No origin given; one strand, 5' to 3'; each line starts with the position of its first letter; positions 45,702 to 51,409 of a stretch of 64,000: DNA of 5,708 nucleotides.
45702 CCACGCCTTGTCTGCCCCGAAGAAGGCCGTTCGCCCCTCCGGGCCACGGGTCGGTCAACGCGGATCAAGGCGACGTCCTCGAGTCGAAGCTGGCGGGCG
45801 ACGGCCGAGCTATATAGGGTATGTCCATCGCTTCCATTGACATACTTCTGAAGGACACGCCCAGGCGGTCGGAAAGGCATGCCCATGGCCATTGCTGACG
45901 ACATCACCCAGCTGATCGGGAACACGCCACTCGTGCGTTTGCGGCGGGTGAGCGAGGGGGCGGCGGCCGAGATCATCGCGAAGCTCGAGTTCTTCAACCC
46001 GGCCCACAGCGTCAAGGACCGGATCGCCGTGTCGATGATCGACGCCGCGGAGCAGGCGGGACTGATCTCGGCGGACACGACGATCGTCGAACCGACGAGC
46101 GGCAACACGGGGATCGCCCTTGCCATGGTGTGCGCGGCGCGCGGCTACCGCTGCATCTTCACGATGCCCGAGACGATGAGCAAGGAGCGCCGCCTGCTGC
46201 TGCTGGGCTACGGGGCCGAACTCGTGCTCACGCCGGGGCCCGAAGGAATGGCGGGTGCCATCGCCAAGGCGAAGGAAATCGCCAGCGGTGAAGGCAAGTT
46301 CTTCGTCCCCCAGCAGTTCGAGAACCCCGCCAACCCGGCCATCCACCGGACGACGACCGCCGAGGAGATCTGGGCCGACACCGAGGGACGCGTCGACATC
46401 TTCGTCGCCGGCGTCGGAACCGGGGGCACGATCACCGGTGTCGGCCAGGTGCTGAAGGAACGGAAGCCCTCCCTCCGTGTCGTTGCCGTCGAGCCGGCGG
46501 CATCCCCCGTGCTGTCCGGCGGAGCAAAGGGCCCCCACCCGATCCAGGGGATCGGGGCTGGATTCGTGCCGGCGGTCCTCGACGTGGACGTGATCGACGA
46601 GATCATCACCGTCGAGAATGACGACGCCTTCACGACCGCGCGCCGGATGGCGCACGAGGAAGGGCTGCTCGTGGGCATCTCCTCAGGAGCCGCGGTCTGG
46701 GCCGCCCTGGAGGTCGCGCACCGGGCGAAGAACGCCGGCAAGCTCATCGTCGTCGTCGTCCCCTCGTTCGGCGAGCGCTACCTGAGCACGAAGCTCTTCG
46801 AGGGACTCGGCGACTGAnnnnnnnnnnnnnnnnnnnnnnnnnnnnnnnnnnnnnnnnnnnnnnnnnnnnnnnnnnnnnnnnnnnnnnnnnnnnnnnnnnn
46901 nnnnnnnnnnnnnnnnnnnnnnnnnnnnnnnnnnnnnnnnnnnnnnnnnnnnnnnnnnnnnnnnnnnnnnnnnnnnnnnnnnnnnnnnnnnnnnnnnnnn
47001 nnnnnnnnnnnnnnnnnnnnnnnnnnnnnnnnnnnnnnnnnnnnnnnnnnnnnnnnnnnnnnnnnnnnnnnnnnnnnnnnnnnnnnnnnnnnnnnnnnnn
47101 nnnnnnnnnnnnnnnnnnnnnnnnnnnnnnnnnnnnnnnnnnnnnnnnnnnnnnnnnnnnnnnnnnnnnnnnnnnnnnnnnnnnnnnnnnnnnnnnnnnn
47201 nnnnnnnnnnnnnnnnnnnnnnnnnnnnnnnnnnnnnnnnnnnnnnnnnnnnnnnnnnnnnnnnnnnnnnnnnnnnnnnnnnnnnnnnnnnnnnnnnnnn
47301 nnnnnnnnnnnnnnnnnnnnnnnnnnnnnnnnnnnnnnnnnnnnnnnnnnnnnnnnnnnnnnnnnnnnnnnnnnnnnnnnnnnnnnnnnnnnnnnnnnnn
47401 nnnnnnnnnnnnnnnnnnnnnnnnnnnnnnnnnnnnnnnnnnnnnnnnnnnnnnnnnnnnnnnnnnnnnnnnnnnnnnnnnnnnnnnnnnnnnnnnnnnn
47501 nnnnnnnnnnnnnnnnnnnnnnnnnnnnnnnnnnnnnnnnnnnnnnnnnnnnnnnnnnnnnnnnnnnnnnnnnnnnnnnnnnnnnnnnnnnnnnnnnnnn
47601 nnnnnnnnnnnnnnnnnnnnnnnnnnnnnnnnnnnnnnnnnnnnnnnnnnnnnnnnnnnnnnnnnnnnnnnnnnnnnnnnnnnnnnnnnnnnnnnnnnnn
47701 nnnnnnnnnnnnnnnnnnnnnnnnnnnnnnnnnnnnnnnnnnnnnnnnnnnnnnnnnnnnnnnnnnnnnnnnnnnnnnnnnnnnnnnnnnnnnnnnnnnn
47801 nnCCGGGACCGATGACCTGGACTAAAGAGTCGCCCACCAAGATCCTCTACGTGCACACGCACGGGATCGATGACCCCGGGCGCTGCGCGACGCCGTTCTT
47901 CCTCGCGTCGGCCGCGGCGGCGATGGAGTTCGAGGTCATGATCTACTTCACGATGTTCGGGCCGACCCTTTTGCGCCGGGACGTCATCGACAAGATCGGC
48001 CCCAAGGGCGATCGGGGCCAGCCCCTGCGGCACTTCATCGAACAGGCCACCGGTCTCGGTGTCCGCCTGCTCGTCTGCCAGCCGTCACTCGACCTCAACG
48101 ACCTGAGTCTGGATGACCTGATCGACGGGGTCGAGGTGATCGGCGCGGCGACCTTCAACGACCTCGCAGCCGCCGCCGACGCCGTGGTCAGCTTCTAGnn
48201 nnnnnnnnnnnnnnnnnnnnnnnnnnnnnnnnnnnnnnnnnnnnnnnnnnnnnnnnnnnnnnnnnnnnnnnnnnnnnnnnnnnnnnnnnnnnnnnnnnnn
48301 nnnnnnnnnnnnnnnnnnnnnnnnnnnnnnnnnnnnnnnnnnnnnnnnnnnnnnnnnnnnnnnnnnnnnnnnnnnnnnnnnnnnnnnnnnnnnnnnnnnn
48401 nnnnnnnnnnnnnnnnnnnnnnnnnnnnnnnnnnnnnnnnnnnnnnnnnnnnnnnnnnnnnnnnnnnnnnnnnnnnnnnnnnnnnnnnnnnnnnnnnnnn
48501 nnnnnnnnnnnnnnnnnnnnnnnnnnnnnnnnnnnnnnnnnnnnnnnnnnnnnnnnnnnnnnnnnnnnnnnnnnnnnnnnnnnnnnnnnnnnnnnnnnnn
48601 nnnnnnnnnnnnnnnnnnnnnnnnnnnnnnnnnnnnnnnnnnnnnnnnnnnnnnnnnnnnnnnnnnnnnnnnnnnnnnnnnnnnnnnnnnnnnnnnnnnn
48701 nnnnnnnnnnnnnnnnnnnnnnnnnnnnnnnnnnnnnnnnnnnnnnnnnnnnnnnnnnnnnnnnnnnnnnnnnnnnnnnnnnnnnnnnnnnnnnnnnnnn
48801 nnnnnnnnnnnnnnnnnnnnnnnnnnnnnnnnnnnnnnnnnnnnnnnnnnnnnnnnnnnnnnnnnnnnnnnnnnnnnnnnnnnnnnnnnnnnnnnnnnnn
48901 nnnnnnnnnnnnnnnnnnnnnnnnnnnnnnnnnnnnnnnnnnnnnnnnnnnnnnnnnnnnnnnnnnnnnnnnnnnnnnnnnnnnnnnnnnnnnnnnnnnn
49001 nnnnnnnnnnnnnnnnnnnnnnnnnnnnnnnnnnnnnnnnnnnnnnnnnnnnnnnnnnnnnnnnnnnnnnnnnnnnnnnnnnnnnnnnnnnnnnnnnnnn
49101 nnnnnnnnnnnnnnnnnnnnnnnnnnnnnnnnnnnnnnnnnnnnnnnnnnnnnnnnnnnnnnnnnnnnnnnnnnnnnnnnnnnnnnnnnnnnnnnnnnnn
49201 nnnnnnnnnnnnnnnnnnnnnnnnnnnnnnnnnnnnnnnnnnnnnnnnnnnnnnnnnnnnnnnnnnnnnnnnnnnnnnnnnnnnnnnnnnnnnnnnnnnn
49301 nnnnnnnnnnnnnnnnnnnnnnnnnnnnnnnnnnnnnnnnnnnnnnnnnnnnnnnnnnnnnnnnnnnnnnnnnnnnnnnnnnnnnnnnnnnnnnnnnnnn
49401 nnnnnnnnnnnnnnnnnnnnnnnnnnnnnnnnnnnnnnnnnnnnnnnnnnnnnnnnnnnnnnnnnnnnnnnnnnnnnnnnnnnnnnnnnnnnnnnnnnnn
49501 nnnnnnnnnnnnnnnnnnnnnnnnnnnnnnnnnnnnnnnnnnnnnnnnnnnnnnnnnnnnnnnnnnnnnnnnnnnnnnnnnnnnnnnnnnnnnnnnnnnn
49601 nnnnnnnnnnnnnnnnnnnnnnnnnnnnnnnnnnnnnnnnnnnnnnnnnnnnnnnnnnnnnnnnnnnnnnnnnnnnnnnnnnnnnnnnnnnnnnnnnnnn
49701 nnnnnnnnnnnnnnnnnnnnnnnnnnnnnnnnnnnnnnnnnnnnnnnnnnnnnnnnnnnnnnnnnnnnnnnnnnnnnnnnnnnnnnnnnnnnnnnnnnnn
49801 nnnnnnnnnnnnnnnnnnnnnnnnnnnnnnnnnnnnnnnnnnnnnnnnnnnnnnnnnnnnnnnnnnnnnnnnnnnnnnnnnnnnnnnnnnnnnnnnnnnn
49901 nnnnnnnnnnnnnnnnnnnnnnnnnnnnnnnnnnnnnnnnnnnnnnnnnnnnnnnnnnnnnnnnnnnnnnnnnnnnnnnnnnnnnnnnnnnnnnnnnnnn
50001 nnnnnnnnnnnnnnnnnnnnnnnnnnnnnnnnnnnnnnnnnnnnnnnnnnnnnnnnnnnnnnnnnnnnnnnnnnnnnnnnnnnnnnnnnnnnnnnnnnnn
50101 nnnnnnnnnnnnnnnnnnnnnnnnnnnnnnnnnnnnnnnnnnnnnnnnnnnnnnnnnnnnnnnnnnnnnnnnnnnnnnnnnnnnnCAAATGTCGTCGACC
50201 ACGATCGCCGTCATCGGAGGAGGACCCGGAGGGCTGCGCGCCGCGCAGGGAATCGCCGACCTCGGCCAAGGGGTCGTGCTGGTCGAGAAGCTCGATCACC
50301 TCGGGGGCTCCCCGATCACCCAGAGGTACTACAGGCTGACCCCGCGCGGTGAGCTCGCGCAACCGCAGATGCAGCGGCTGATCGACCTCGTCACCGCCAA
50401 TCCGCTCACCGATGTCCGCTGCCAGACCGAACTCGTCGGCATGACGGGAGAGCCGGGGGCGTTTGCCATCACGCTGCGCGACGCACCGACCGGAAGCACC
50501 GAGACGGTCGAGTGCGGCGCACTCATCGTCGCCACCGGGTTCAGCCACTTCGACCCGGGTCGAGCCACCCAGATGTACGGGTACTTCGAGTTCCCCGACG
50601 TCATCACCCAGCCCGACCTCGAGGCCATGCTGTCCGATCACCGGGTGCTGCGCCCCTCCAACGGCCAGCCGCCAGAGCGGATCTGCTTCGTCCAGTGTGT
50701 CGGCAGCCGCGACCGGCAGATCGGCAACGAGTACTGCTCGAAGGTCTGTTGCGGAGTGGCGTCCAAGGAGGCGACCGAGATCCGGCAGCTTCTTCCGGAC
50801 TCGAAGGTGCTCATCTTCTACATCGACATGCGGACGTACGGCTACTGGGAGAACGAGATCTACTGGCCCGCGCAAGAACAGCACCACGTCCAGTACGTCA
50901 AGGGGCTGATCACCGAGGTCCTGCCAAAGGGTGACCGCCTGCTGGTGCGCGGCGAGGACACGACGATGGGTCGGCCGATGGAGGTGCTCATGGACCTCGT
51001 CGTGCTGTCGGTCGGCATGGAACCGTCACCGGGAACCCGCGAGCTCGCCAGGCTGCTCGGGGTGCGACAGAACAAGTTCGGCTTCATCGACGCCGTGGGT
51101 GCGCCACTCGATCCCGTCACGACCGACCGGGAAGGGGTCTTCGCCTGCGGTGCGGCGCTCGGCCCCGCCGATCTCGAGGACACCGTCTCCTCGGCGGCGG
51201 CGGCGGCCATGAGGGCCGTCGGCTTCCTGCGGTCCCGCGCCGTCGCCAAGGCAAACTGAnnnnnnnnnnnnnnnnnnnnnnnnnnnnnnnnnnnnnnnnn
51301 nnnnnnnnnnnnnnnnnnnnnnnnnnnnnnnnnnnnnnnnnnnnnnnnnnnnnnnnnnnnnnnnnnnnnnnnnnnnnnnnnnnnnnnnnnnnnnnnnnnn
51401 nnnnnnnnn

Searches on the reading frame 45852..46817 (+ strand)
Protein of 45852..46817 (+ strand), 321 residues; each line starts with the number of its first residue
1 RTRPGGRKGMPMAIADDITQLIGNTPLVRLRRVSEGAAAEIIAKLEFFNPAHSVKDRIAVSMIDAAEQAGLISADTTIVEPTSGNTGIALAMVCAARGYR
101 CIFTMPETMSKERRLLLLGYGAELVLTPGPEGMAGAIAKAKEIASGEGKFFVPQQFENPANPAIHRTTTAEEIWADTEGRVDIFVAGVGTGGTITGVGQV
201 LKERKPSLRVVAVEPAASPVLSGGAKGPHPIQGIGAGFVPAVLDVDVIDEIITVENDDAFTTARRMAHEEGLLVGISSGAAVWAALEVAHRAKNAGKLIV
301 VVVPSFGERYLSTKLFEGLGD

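Call 84: search_protein_families(library=pfam, proteins=[window:45852-46817:+], max_evalue=0.0001)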
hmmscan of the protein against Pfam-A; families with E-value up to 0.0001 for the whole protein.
window:45852-46817:+ (321 aa): 1 family
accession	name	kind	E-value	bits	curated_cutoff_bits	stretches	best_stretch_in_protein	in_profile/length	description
PF00291.31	PALP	-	2.5e-76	257.3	35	1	18-304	1-294/295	Pyridoxal-phosphate dependent enzyme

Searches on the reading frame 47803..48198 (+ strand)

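Call 84: search_protein_families(library=pfam, proteins=[window:47803-48198:+], max_evalue=0.0001)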
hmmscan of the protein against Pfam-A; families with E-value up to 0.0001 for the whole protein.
window:47803-48198:+ (131 aa): 2 families
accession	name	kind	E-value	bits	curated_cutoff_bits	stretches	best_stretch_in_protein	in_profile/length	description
PF13686.11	DrsE_2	-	5.6e-17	62.6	25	2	73-126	99-152/156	DsrE/DsrF/DrsH-like family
PF02635.20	DsrE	-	1.1e-14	55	22.7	1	13-131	2-116/116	DsrE/DsrF-like family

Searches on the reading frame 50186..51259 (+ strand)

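Call 84: search_protein_families(library=pfam, proteins=[window:50186-51259:+], max_evalue=0.0001)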
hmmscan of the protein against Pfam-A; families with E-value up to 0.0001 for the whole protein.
window:50186-51259:+ (357 aa): 4 families
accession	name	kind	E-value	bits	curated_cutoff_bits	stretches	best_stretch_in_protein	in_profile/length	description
PF07992.20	Pyr_redox_2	-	1.2e-13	51.5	26.1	1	6-125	2-115/291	Pyridine nucleotide-disulphide oxidoreductase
PF12831.13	FAD_oxidored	-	4.5e-07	29.9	27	1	7-42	2-37/416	FAD dependent oxidoreductase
PF13450.12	NAD_binding_8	-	1.9e-05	25.3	21.9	0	9-42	1-34/68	NAD(P)-binding Rossmann-like domain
PF01494.25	FAD_binding_3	-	2.8e-05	23.9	22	0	5-37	2-34/349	FAD binding domain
